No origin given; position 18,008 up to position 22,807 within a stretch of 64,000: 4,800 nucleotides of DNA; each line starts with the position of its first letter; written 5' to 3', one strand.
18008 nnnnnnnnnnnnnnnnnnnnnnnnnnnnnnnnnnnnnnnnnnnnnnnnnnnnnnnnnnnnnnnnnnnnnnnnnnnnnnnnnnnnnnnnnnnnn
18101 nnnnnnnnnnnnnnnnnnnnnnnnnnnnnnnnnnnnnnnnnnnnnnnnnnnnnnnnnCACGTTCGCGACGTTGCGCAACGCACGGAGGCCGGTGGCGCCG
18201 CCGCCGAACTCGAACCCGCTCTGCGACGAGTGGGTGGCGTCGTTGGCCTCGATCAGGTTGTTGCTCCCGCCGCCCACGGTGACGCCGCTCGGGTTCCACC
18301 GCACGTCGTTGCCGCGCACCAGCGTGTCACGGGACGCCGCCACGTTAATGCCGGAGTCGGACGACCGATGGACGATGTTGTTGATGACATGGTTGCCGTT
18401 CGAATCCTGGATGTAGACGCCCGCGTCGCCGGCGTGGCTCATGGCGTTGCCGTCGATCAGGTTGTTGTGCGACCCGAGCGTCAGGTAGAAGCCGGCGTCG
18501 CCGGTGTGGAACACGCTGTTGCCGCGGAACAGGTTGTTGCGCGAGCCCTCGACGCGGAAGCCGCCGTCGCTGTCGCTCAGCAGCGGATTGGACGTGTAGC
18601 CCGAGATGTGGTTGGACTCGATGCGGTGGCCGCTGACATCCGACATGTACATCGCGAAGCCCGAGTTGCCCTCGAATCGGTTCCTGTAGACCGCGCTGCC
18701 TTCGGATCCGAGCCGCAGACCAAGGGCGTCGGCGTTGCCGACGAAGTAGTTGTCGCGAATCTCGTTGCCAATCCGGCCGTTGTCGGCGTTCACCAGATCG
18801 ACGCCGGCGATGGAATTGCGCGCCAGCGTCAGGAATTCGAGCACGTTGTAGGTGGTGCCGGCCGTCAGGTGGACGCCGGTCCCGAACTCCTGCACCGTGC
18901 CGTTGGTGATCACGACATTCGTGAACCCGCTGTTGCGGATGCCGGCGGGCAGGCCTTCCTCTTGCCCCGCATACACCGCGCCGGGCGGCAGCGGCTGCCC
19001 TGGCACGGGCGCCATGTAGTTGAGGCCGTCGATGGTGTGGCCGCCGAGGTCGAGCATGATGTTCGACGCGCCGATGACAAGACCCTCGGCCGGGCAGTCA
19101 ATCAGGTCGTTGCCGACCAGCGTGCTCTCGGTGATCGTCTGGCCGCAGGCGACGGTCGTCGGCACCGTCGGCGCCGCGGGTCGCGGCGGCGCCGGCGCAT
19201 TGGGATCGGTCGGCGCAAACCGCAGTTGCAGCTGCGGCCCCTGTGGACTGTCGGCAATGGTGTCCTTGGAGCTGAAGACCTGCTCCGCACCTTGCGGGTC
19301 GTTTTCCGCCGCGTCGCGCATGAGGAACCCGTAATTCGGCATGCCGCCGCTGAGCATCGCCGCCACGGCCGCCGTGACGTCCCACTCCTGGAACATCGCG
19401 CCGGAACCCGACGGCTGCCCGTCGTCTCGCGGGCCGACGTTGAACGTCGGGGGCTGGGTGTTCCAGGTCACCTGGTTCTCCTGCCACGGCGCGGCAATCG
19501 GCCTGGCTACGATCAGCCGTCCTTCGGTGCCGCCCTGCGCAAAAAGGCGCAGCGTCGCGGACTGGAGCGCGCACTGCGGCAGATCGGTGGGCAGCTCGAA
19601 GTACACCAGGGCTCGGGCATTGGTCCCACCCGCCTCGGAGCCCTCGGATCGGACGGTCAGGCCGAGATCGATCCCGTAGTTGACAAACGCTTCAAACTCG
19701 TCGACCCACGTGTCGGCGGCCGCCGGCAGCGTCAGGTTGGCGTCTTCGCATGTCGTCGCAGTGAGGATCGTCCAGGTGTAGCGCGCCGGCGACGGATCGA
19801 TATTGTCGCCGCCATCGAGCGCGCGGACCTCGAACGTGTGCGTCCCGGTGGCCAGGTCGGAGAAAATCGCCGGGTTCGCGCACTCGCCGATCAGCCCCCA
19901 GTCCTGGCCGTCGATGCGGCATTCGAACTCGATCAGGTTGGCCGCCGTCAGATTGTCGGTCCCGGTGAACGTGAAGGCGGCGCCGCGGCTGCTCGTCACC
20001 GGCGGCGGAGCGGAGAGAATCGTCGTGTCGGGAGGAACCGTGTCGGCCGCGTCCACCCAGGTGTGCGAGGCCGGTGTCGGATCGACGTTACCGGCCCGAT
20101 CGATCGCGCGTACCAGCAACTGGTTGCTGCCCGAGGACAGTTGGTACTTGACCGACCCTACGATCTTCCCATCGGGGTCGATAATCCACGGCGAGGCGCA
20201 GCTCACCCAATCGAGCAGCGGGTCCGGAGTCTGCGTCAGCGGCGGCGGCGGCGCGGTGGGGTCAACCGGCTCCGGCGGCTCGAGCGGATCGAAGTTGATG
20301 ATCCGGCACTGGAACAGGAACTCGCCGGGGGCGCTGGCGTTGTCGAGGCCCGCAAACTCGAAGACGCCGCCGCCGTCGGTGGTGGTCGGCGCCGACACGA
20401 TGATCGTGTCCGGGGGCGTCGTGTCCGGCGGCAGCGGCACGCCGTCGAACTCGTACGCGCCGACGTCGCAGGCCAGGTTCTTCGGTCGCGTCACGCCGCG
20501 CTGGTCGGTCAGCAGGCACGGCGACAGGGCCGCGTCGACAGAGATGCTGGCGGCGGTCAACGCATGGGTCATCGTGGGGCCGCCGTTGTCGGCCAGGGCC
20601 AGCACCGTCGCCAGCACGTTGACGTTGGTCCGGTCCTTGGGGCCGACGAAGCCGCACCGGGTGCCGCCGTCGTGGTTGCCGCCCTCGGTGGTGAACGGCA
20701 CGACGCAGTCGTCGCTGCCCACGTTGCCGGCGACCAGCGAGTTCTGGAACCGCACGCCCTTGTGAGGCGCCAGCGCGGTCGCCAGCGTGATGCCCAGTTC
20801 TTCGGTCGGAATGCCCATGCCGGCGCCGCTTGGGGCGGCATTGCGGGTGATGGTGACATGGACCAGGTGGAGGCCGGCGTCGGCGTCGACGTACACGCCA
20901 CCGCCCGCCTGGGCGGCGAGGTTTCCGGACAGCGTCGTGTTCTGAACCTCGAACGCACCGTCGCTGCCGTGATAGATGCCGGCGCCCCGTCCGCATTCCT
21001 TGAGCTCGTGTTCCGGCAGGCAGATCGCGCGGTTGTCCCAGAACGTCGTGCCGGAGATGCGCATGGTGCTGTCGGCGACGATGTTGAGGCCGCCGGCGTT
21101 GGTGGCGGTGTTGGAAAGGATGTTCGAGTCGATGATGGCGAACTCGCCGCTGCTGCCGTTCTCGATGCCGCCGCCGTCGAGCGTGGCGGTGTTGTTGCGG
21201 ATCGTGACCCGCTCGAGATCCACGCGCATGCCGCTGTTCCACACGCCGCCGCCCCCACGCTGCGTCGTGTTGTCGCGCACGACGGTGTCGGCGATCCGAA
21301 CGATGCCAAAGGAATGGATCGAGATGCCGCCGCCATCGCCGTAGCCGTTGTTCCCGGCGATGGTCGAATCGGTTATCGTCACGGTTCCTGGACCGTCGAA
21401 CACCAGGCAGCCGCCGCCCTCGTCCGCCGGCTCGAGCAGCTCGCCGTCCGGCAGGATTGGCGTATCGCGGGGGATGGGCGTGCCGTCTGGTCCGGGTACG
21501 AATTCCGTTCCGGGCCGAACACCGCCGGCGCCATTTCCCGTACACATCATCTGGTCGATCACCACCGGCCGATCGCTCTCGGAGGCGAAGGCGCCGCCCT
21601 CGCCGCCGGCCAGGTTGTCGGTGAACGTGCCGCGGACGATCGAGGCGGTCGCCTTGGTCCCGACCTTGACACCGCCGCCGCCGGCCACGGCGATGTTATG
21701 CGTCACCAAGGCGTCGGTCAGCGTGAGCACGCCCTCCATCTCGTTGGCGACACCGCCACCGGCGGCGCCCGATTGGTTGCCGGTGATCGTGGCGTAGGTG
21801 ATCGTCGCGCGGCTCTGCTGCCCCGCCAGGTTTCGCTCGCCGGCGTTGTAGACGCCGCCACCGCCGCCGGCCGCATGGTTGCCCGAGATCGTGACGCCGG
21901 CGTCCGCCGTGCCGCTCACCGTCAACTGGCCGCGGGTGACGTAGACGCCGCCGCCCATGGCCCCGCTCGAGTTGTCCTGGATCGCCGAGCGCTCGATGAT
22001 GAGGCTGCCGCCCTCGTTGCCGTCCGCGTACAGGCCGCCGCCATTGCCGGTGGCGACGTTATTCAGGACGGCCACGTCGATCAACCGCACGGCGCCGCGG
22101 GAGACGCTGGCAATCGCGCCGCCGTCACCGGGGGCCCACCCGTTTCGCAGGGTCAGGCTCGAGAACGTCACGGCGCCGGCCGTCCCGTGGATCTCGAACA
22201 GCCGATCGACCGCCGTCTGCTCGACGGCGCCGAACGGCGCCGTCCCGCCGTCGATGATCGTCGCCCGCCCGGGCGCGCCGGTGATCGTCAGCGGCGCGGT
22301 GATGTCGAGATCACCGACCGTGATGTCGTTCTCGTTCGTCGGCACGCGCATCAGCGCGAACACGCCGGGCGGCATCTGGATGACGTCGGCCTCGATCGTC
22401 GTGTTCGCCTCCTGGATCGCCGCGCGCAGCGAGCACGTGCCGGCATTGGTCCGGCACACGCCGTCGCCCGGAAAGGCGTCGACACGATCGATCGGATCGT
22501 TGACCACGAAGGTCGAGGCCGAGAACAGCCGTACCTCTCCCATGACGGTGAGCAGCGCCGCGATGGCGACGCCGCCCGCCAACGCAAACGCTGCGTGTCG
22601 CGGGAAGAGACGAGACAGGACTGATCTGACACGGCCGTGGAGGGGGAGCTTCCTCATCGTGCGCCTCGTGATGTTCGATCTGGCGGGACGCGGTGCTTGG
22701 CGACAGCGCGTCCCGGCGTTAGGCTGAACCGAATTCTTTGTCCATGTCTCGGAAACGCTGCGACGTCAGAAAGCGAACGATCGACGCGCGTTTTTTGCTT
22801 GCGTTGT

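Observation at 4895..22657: A 5,920-aa single-ORF surface protein with four beta-helix regions, two DNRLRE-like modules and 38 two-cysteine Ig-like repeats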

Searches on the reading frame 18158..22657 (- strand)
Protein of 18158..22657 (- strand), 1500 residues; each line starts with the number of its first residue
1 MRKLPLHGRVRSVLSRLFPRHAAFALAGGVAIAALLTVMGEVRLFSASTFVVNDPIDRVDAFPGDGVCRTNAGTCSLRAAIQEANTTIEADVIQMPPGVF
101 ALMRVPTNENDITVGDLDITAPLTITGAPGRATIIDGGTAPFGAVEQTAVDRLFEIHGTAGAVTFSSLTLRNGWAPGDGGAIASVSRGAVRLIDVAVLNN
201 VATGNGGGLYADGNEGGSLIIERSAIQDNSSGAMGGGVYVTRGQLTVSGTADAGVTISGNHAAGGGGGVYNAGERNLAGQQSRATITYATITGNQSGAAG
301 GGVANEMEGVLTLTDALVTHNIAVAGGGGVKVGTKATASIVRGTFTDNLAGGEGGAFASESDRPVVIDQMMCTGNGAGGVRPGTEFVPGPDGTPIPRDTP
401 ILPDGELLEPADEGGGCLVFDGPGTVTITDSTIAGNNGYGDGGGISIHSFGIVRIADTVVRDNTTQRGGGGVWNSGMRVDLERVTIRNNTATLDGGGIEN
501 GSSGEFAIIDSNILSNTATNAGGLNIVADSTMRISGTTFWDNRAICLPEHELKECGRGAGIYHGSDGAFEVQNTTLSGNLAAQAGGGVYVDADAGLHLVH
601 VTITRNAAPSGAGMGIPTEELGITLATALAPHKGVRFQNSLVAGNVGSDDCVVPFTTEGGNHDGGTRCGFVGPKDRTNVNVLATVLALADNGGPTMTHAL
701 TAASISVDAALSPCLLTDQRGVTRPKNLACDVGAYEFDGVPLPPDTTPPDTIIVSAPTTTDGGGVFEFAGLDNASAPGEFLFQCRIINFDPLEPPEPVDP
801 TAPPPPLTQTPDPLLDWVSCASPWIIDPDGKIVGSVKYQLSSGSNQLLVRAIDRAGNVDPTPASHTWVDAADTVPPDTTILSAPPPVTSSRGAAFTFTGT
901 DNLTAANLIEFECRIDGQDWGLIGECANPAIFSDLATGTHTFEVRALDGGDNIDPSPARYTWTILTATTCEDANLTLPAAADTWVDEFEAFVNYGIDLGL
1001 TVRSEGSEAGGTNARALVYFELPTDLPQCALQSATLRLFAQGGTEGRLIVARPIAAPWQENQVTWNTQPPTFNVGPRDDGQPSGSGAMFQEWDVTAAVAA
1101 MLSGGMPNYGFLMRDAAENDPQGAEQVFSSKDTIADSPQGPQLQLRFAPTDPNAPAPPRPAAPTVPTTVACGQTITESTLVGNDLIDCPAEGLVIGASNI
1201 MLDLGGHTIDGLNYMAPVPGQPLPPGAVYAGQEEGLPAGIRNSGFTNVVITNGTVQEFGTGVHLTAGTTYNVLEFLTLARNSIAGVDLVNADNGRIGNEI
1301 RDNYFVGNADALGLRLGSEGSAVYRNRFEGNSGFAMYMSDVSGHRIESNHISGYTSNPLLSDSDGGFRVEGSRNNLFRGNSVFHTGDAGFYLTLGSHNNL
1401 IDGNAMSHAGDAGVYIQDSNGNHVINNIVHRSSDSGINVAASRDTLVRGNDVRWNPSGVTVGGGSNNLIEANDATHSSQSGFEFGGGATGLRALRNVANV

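Call 5: search_protein_families(library=pfam, proteins=[window:18158-22657:-], max_evalue=0.01)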
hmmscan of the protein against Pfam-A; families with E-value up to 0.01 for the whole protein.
window:18158-22657:- (1500 aa): 4 families
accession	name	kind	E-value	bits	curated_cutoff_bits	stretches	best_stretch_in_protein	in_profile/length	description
PF13229.12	Beta_helix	-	4.5e-34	117.8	25.9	3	1299-1452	12-158/158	Right handed beta helix region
PF05048.19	NosD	-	3.5e-22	79.3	23.6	2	1359-1473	55-168/212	Periplasmic copper-binding protein (NosD)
PF24517.2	CBM96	-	1.2e-21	77.7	26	1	976-1139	4-159/164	Carbohydrate-binding module family 96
PF02415.23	Chlam_PMP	-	6.7e-05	23.2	20.6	0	255-271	2-18/19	Chlamydia polymorphic membrane protein (Chlamydia_PMP) repeat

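Call 6: search_protein_families(library=ncbifam, proteins=[window:18158-22657:-], max_evalue=0.01)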
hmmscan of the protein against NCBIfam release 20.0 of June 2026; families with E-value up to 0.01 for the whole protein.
window:18158-22657:- (1500 aa): 7 families
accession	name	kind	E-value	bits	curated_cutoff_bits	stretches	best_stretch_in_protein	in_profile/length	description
NF033679.1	DNRLRE_dom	domain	2e-22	80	34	1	981-1144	1-162/164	DNRLRE domain-containing protein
NF041518.1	choice_anch_Q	domain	4.1e-18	65.4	25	1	687-737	6-57/58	choice-of-anchor Q domain-containing protein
TIGR03804.1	para_beta_helix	repeat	7.8e-11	41.5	19.45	3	1390-1432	2-42/44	parallel beta-helix repeat protein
TIGR04247.1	NosD_copper_fam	subfamily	1.2e-06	27.3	300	2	1322-1455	87-214/377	nitrous oxide reductase family maturation protein NosD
TIGR03805.1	beta_helix_1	subfamily_domain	0.00028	20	141.5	1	1386-1461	106-179/314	parallel beta-helix domain-containing protein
TIGR04214.1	CSLREA_Nterm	domain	0.0004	20.2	25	1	71-85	13-27/27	CSLREA domain-containing protein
NF047446.1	barrel_OmpL47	domain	0.0039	17.6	40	0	842-860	42-60/68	OmpL47-type beta-barrel domain-containing protein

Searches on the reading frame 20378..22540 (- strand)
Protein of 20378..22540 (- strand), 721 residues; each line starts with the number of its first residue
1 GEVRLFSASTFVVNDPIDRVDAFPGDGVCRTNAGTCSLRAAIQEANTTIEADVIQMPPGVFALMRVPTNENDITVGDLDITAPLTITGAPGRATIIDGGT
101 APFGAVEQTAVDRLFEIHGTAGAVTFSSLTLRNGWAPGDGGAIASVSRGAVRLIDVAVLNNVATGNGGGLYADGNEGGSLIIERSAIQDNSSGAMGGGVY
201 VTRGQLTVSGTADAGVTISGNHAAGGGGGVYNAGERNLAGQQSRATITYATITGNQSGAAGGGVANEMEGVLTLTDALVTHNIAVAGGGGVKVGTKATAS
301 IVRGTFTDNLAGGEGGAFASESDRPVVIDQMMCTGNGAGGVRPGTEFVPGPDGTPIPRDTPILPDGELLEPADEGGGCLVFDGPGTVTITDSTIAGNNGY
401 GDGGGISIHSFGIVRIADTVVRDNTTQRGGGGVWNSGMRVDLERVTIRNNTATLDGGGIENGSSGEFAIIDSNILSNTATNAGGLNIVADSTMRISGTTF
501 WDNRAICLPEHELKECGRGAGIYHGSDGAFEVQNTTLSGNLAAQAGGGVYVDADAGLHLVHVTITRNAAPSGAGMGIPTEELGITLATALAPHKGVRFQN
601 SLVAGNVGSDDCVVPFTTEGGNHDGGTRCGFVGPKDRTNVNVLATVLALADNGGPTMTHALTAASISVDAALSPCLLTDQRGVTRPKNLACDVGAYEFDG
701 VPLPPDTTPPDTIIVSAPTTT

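Call 30: search_solved_structures(query=window:20435-22516:-, max_evalue=1)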
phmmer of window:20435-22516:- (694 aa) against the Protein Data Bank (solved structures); distinct sequences matched with E-value up to 1: 0.

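Call 74: search_protein_families(library=pfam, proteins=[window:20378-22540:-], max_evalue=1)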
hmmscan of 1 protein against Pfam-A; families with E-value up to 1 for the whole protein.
window:20378-22540:- (721 aa): 2 families
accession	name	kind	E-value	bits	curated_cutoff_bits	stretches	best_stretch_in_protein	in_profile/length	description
PF13229.12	Beta_helix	-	3.4e-13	50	25.9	3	379-564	3-153/158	Right handed beta helix region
PF02415.23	Chlam_PMP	-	3.9e-09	36.2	20.6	2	216-232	2-18/19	Chlamydia polymorphic membrane protein (Chlamydia_PMP) repeat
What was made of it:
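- On Right-handed parallel beta-helix (PF13229) / NosD domain (PF05048): N-terminal head 50 bits (call 74).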
